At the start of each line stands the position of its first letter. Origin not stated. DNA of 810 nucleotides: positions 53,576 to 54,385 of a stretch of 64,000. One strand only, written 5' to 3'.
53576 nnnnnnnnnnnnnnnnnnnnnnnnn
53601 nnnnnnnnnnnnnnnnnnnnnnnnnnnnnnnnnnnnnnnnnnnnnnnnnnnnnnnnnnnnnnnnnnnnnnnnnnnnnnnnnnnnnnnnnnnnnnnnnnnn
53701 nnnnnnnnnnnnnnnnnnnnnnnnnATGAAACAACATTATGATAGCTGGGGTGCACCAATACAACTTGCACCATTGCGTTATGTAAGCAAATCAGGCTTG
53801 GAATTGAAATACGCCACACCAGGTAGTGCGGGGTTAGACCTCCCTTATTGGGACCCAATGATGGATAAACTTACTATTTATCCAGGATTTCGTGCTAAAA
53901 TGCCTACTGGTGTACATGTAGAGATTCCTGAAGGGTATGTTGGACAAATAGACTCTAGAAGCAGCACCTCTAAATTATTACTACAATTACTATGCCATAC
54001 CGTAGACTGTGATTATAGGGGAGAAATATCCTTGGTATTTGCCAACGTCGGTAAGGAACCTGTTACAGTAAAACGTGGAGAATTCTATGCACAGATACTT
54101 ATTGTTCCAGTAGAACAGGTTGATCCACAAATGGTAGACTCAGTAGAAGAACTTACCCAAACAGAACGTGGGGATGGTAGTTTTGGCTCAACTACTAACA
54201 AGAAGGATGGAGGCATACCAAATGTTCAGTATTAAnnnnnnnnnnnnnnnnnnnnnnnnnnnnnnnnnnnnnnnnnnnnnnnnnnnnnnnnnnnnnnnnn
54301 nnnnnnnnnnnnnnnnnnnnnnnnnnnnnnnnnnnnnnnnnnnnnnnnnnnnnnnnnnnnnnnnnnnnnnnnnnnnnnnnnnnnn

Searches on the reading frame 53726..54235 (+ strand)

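Call 47: search_protein_families(library=phrogs, proteins=[window:53726-54235:+], max_evalue=0.001)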
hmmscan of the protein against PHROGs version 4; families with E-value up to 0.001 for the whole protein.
window:53726-54235:+ (169 aa): 2 families
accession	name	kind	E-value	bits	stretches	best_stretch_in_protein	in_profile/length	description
phrog_135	-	DNA, RNA and nucleotide metabolism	2.6e-38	133.7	1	21-164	153-297/463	dUTPase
phrog_1663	-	DNA, RNA and nucleotide metabolism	5.4e-06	26.7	1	65-131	128-196/303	dCTP deaminase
